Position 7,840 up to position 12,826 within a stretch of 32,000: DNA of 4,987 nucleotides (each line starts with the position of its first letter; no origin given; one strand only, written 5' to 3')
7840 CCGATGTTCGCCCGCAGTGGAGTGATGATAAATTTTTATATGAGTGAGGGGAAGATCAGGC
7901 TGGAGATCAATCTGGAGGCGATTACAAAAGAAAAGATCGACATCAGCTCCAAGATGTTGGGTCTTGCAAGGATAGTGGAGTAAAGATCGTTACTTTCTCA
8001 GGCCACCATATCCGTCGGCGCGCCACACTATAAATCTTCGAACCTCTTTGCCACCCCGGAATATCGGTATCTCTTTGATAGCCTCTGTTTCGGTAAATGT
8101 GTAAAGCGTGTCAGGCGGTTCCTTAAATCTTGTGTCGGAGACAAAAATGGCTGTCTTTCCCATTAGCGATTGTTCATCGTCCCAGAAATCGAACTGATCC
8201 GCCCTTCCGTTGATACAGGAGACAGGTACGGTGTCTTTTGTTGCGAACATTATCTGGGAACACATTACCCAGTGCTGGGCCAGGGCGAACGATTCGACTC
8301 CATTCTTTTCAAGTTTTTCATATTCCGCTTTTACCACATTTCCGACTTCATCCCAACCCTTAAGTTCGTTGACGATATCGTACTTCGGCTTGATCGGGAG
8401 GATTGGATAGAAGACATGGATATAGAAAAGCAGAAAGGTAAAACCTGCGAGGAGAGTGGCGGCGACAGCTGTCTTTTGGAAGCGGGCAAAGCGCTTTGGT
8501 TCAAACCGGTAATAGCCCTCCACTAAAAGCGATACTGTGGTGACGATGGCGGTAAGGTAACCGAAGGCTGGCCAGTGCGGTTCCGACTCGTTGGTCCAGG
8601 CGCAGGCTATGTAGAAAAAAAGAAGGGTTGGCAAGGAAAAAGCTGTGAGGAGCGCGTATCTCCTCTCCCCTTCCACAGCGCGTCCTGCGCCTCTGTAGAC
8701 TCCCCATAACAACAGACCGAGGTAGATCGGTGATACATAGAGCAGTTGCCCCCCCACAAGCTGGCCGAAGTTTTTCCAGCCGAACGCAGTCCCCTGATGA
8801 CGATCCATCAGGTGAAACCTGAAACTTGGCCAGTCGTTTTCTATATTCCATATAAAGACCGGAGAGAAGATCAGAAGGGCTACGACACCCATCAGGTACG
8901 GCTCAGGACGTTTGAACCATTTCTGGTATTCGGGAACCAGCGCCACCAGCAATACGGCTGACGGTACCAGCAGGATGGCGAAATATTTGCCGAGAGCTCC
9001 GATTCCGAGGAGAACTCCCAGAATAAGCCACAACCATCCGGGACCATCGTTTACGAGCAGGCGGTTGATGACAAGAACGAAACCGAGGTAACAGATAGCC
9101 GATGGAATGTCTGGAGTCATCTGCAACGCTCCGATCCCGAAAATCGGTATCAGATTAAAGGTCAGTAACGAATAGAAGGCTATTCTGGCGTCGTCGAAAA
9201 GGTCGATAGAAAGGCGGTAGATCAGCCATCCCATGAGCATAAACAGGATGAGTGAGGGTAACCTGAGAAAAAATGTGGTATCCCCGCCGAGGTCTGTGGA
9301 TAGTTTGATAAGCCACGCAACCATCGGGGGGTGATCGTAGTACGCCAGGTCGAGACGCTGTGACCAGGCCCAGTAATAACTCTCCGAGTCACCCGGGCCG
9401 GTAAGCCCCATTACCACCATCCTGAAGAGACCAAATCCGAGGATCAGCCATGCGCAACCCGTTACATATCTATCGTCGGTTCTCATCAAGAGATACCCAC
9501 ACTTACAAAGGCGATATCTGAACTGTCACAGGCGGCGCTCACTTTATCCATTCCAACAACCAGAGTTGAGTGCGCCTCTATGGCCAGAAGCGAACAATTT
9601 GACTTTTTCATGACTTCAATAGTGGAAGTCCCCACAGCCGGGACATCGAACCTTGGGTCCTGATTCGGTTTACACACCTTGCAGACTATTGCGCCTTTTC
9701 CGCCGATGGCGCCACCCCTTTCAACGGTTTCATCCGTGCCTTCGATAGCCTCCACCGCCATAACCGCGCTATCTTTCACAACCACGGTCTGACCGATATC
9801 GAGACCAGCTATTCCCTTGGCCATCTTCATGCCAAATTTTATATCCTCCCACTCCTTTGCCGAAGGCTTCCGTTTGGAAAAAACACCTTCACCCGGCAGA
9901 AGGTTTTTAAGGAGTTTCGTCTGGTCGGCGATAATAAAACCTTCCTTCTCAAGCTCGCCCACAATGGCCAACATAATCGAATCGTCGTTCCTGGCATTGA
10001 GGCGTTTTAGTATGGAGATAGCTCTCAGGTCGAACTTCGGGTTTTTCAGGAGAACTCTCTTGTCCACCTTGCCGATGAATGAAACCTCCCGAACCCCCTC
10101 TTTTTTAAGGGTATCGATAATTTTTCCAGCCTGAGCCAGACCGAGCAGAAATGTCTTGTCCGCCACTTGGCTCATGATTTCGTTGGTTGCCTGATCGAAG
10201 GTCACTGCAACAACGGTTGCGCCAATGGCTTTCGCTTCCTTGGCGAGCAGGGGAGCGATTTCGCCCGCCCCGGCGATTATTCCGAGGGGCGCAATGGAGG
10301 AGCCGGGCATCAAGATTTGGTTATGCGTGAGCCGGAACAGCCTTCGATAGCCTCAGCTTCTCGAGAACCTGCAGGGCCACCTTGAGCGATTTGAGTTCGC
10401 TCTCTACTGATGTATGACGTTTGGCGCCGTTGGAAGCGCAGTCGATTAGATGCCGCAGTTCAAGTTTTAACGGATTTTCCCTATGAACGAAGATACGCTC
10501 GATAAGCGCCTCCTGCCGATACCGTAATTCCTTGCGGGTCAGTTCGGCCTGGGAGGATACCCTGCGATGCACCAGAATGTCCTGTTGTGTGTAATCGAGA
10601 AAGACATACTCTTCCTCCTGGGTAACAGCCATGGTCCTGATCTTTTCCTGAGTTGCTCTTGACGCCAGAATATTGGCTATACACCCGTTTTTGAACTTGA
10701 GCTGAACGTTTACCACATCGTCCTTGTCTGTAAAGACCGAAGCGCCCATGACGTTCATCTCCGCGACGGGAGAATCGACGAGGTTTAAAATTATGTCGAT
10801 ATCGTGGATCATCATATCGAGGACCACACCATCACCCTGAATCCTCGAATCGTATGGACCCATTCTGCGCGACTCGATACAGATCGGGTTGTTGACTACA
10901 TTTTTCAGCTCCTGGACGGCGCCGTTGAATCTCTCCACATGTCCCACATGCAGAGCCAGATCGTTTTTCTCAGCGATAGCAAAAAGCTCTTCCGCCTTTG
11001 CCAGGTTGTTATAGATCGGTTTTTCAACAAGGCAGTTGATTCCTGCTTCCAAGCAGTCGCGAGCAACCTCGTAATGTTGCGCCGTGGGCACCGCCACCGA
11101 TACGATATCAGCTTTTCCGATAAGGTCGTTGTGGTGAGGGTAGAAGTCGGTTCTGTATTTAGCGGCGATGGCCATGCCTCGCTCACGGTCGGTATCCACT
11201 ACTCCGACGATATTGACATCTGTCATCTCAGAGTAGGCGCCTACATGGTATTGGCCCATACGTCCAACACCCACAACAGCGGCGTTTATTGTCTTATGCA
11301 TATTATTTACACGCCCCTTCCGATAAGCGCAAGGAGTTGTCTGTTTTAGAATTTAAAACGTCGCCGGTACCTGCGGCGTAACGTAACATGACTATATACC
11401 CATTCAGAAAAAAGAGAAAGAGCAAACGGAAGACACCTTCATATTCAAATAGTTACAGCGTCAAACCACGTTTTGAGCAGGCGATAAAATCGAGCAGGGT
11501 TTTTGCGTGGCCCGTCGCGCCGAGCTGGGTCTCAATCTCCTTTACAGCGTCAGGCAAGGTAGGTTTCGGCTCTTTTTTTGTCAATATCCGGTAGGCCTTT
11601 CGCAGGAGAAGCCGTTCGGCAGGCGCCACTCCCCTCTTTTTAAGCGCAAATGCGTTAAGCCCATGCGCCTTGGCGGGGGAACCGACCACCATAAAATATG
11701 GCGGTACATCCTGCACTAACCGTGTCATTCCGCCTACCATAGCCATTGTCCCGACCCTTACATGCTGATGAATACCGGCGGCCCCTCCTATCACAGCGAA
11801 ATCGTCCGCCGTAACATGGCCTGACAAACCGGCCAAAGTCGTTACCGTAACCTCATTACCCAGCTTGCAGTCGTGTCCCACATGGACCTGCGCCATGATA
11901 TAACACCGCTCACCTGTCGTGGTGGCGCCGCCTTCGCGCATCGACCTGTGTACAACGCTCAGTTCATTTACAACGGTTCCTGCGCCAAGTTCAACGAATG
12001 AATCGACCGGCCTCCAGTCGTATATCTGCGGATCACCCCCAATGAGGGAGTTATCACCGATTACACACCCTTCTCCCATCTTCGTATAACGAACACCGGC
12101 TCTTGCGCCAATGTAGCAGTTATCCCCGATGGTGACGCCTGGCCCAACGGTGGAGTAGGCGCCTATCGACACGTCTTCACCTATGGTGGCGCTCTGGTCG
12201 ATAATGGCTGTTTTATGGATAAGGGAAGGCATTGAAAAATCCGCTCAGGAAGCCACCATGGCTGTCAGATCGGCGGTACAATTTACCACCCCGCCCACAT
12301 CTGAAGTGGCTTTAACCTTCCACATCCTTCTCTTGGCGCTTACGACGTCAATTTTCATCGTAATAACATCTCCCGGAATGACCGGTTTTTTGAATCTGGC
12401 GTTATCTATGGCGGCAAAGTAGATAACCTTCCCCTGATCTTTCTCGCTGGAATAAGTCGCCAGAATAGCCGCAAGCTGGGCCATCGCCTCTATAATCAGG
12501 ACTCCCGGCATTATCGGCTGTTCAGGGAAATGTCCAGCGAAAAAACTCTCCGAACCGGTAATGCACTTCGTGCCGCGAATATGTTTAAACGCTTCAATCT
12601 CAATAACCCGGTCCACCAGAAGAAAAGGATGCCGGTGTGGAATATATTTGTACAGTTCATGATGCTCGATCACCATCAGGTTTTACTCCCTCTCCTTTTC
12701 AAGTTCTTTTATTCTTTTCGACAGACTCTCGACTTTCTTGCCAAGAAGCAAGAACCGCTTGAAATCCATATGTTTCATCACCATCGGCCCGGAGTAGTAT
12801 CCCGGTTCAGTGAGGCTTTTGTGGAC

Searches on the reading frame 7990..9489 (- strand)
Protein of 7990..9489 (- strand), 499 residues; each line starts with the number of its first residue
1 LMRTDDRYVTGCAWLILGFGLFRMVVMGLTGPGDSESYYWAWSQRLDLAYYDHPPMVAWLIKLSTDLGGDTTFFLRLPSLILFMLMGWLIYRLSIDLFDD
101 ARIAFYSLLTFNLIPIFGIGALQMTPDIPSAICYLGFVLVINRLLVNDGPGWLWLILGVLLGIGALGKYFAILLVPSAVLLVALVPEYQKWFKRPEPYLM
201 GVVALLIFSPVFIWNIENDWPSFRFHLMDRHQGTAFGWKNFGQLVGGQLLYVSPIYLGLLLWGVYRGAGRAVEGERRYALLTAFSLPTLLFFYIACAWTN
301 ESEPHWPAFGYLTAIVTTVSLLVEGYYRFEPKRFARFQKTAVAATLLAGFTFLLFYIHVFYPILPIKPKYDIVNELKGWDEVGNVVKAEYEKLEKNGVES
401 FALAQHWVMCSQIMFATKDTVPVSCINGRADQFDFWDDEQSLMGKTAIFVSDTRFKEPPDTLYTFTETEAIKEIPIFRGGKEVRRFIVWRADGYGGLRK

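Call 11: search_protein_families(library=ncbifam, proteins=[window:7990-9489:-], max_evalue=0.00001)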
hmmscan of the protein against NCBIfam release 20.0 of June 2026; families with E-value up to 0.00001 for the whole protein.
window:7990-9489:- (499 aa): 1 family
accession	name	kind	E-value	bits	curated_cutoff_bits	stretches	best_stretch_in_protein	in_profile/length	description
NF009784.2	PRK13279.1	equivalog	8.6e-10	37.8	567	1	40-195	48-204/539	lipid IV(A) 4-amino-4-deoxy-L-arabinosyltransferase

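Call 33: find_homologous_proteins(query=window:7990-9489:-, max_evalue=1e-20)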
Query window:7990-9489:- (499 aa): 130 proteins with E <= 1e-20 among 8000 candidates; the best 120 are listed.
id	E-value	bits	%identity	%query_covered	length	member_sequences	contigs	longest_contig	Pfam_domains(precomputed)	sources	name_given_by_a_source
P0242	0.0e+0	1157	100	100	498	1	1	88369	PF13231.13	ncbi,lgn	-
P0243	3.7e-221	754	65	100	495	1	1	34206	PF13231.13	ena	-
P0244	3.2e-219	747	64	100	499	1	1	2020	PF13231.13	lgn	-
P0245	3.3e-218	744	64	100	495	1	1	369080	PF13231.13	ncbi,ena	-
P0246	3.4e-217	741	62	99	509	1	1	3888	PF13231.13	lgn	-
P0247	1.0e-216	739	62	100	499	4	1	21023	PF13231.13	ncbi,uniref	ncbi:hypothetical protein MNBD_NITROSPINAE04-138 [hydrothermal vent metagenome]|uniref:Glycosyltrans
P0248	1.7e-215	735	63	97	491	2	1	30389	PF13231.13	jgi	-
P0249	4.3e-214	730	62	97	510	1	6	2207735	PF13231.13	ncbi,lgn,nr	ncbi:MAG: glycosyltransferase family 39 protein [Nitrospinae bacterium]|nr:glycosyltransferase famil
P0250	4.3e-212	724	62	99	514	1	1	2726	PF13231.13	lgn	-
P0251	1.6e-211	722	62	98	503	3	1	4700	PF13231.13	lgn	-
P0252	2.0e-210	718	63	97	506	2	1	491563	PF13231.13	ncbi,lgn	ncbi:MAG: ArnT family glycosyltransferase [Candidatus Nitrospinota bacterium M3_3B_026]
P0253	8.5e-210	716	62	97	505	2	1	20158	PF13231.13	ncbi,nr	ncbi:MAG: glycosyltransferase family 39 protein [Nitrospinae bacterium]|nr:glycosyltransferase famil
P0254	3.8e-205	701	60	99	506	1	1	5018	PF13231.13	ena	-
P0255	1.3e-204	699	61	99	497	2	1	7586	PF13231.13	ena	-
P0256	3.1e-203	694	61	97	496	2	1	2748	PF13231.13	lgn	-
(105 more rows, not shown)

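Call 34: find_encoding_contigs(protein=P0245, flank=10000, max_places=2)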
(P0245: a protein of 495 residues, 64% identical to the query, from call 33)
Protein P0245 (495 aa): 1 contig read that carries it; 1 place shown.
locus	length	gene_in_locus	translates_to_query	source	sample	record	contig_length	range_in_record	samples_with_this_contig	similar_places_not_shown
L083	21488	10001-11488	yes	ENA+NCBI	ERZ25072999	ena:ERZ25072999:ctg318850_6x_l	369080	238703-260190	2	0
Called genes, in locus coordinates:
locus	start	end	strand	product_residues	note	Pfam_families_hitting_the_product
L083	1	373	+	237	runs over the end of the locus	PF00005:ABC_tran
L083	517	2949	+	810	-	PF02861:Clp_N, PF02861:Clp_N, PF00004:AAA, PF17871:AAA_lid_9, PF00004:AAA, PF07724:AAA_2, PF07728:AAA_5, PF10431:ClpB_D2-small, +9 more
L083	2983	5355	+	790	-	PF07244:POTRA, PF08479:POTRA_2 (faint), PF25282:POTRA1_3_Toc75 (faint), PF07244:POTRA, PF01103:Omp85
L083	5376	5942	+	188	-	PF03938:OmpH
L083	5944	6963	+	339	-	PF04613:LpxD, PF25084:LbH_EIF2B, PF25087:GMPPB_C, PF00132:Hexapep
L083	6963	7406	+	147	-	PF22817:ApeP-like, PF07977:FabA, PF22818:ApeI-like, PF01575:MaoC_dehydratas (faint), PF03061:4HBT (weak)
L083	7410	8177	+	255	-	-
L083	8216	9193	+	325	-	PF01408:GFO_IDH_MocA, PF22725:GFO_IDH_MocA_C3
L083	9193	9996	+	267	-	PF17930:LpxI_N, PF06230:LpxI_C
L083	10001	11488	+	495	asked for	PF13231:PMT_2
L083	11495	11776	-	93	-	PF02954:HTH_8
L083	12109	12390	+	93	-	PF00166:Cpn10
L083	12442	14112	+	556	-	-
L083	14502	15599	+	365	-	PF13609:Porin_4 (weak), PF16930:Porin_5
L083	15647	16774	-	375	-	PF13435:Cytochrome_C554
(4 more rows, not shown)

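Call 35: find_encoding_contigs(protein=P0249, flank=10000, max_places=2)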
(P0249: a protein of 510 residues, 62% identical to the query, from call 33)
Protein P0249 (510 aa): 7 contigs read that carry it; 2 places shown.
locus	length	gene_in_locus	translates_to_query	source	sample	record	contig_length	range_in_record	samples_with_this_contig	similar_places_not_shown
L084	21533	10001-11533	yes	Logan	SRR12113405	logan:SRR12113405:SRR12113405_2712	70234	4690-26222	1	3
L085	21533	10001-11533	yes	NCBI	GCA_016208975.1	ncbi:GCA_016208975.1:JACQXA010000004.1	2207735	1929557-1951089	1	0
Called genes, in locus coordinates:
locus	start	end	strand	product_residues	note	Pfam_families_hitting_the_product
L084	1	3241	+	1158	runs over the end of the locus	PF02811:PHP, PF07733:DNA_pol3_alpha, PF17657:DNA_pol3_finger, PF14579:HHH_6, PF01336:tRNA_anti-codon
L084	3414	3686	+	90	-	-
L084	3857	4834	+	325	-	PF05496:RuvB_N, PF00004:AAA, PF07728:AAA_5 (weak), PF17864:AAA_lid_4, PF05491:WHD_RuvB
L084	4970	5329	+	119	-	PF01042:Ribonuc_L-PSP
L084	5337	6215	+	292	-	PF03755:YicC-like_N, PF08340:YicC-like_C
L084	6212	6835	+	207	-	PF00625:Guanylate_kin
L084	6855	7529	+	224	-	PF02630:SCO1-SenC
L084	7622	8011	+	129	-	-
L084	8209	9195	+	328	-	PF01408:GFO_IDH_MocA, PF02894:GFO_IDH_MocA_C (weak), PF22725:GFO_IDH_MocA_C3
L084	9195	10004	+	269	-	PF17930:LpxI_N, PF06230:LpxI_C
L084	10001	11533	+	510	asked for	PF13231:PMT_2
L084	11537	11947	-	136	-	PF02954:HTH_8, PF06322:Phage_NinH (weak)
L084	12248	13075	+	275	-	PF00456:Transketolase_N, PF13292:DXP_synthase_N, PF09364:XFP_N (weak), PF00676:E1_dh, PF02775:TPP_enzyme_C (weak)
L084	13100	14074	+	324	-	PF02779:Transket_pyr, PF02780:Transketolase_C, PF22613:Transketolase_C_1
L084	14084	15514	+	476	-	PF22694:CtpB_N-like, PF00595:PDZ, PF13180:PDZ_2, PF17820:PDZ_6, PF03572:Peptidase_S41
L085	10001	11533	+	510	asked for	PF13231:PMT_2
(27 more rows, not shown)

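Call 36: find_encoding_contigs(protein=P0252, flank=10000, max_places=2)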
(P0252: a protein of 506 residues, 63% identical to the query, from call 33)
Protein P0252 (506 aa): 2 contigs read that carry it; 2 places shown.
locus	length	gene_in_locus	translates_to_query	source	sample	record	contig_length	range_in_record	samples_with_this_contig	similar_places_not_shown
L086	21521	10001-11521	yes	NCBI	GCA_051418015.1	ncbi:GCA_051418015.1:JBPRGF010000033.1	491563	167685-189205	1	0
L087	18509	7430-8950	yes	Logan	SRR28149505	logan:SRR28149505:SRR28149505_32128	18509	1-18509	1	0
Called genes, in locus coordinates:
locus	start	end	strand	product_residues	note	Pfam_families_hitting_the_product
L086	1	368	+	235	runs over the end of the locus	PF00005:ABC_tran, PF13304:AAA_21 (faint)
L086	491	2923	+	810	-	PF02861:Clp_N, PF13191:AAA_16 (weak), PF00004:AAA, PF17871:AAA_lid_9, PF00004:AAA, PF07724:AAA_2, PF07728:AAA_5, PF10431:ClpB_D2-small, +7 more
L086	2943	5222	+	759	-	PF07244:POTRA (weak), PF08479:POTRA_2 (faint), PF07244:POTRA, PF01103:Omp85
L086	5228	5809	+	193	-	PF03938:OmpH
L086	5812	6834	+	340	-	PF04613:LpxD, PF25087:GMPPB_C, PF00132:Hexapep (weak), PF14602:Hexapep_2 (faint), PF00132:Hexapep, PF25084:LbH_EIF2B (weak), PF00132:Hexapep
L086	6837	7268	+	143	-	PF22817:ApeP-like, PF07977:FabA, PF22818:ApeI-like, PF03061:4HBT (weak)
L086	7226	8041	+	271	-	PF25084:LbH_EIF2B (faint), PF25087:GMPPB_C, PF00132:Hexapep, PF13720:Acetyltransf_11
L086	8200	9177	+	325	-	PF01408:GFO_IDH_MocA, PF22725:GFO_IDH_MocA_C3, PF02894:GFO_IDH_MocA_C (faint)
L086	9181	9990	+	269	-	PF17930:LpxI_N, PF06230:LpxI_C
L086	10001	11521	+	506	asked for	PF13231:PMT_2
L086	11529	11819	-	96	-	PF02954:HTH_8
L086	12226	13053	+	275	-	PF00456:Transketolase_N, PF13292:DXP_synthase_N, PF00676:E1_dh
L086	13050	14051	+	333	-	PF02779:Transket_pyr, PF02780:Transketolase_C, PF22613:Transketolase_C_1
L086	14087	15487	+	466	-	PF22694:CtpB_N-like, PF00595:PDZ, PF13180:PDZ_2, PF17820:PDZ_6, PF03572:Peptidase_S41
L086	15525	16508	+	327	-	PF04748:Polysacc_deac_2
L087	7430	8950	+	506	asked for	PF13231:PMT_2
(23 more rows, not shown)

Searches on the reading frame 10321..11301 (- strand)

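Call 11: search_protein_families(library=ncbifam, proteins=[window:10321-11301:-], max_evalue=0.00001)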
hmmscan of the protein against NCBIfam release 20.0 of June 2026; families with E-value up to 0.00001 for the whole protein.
window:10321-11301:- (326 aa): 8 families
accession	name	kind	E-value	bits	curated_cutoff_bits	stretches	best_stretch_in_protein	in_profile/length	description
NF040723.1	UDP-GlcNAcDh_Arch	equivalog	4.4e-68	230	450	1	6-315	2-300/302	UDP-N-acetylglucosamine 3-dehydrogenase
TIGR04380.1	myo_inos_iolG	equivalog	2.1e-26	92.6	355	1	5-317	2-324/330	inositol 2-dehydrogenase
NF052679.1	InsChiInosDhIolG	equivalog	3.4e-12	46.1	540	1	4-183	2-193/343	bifunctional inositol 2-dehydrogenase/D-chiro-inositol 1-dehydrogenase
NF007574.0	PRK10206.1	equivalog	6.6e-11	41.8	352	1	4-137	2-139/345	oxidoreductase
NF008607.0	PRK11579.1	subfamily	3.9e-10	39.2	330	1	2-139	2-140/346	oxidoreductase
NF041392.1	XylDh_Gfo6_Halo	equivalog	9.7e-10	37.7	350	1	3-139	15-158/350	D-xylose 1-dehydrogenase Gfo6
NF058561.1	BT_2158_fam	equivalog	3.9e-09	35.6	750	1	5-139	36-172/487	glycoside 3-dehydrogenase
NF052479.1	LevoglcsnDh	equivalog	6.4e-09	35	650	1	3-137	2-147/386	levoglucosan dehydrogenase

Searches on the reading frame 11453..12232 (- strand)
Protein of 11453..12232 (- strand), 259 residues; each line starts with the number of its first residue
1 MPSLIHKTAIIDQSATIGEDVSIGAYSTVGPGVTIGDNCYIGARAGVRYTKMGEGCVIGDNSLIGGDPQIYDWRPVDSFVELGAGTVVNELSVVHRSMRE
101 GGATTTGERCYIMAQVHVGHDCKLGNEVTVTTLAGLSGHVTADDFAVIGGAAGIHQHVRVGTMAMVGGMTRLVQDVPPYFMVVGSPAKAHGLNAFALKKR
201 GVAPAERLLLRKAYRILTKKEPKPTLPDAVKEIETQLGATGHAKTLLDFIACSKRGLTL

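Call 11: search_protein_families(library=ncbifam, proteins=[window:11453-12232:-], max_evalue=0.00001)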
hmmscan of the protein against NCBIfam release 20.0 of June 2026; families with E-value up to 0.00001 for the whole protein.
window:11453-12232:- (259 aa): 25 families
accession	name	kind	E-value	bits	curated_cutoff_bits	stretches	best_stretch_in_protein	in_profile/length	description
NF003657.0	PRK05289.1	equivalog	3.1e-76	256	226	1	3-258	4-259/264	acyl-ACP--UDP-N-acetylglucosamine O-acyltransferase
TIGR01852.1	lipid_A_lpxA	equivalog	4.1e-73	245.8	231.05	1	5-257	1-253/254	acyl-ACP--UDP-N-acetylglucosamine O-acyltransferase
TIGR03570.1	NeuD_NnaD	subfamily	4.9e-26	91.6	160.8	2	77-188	97-202/202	NeuD/PglB/VioB family sugar acetyltransferase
NF002060.0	PRK00892.1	subfamily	5.2e-25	88.3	207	1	5-190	122-315/345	UDP-3-O-(3-hydroxymyristoyl)glucosamine N-acyltransferase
TIGR01853.1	lipid_A_lpxD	equivalog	5.8e-24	84.6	242.5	1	5-189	113-304/325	UDP-3-O-(3-hydroxymyristoyl)glucosamine N-acyltransferase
TIGR03532.1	DapD_Ac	equivalog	6.3e-12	45.6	231.75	2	5-97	107-196/231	2,3,4,5-tetrahydropyridine-2,6-dicarboxylate N-acetyltransferase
NF041874.1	EPS_EpsC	equivalog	2.3e-11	43.7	150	1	116-189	88-163/168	serine O-acetyltransferase EpsC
NF058585.1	HptprglPActTf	PfamEq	9.9e-10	38.2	300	0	15-62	107-153/172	heptaprenylglyceryl phosphate O-acetyltransferase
NF033468.1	stregram_VatI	exception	4.8e-09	36.3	415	0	143-189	116-162/208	streptogramin A O-acetyltransferase Vat(I)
TIGR01172.1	cysE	equivalog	5e-09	36.4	210.65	1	106-188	84-162/162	serine O-acetyltransferase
NF010935.0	PRK14355.1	equivalog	5.7e-09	35.1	718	0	84-163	267-340/459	bifunctional UDP-N-acetylglucosamine diphosphorylase/glucosamine-1-phosphate N-acetyltransferase GlmU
NF007797.0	PRK10502.1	subfamily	1.2e-08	34.8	192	0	9-48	120-159/183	WcaF family extracellular polysaccharide biosynthesis acetyltransferase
NF007499.0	PRK10092.1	equivalog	3.5e-08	33.5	314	0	12-61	127-175/183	maltose O-acetyltransferase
NF010940.0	PRK14360.1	equivalog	4.9e-08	32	602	1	13-132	312-425/452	bifunctional UDP-N-acetylglucosamine diphosphorylase/glucosamine-1-phosphate N-acetyltransferase GlmU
NF000490.1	chloram_CatB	equivalog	6.7e-08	32.1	350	0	15-48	111-144/210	type B chloramphenicol O-acetyltransferase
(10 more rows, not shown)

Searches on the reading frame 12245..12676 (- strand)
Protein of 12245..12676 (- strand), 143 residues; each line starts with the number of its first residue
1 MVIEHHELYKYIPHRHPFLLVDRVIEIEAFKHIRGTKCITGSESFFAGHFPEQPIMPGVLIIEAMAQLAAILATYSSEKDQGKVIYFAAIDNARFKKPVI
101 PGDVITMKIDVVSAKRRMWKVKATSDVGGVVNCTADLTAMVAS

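Call 11: search_protein_families(library=ncbifam, proteins=[window:12245-12676:-], max_evalue=0.00001)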
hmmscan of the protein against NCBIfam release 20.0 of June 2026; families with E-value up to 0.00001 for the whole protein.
window:12245-12676:- (143 aa): 6 families
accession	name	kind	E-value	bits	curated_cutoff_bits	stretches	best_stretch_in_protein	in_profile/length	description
NF000582.1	PRK00006.1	equivalog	6.2e-53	178.4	113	1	6-140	3-136/137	3-hydroxyacyl-ACP dehydratase FabZ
TIGR01750.1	fabZ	equivalog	8.5e-50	168.3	155.15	1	6-140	4-140/141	3-hydroxyacyl-ACP dehydratase FabZ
NF009667.0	PRK13188.1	equivalog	1.2e-47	162.7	465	1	3-142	321-460/464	bifunctional UDP-3-O-[3-hydroxymyristoyl] N-acetylglucosamine deacetylase/3-hydroxyacyl-ACP dehydratase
NF058663.1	cispen_cyc_AmcE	equivalog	3.2e-21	76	140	1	5-129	6-130/153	cispentacin biosynthesis cyclizing decarboxylase AmcE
NF003509.0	PRK05174.1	equivalog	6.1e-10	39.2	124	1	16-113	32-133/172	bifunctional 3-hydroxydecanoyl-ACP dehydratase/trans-2-decenoyl-ACP isomerase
TIGR01749.1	fabA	equivalog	1.7e-08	34.6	238.15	1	16-117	29-134/169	3-hydroxyacyl-[acyl-carrier-protein] dehydratase FabA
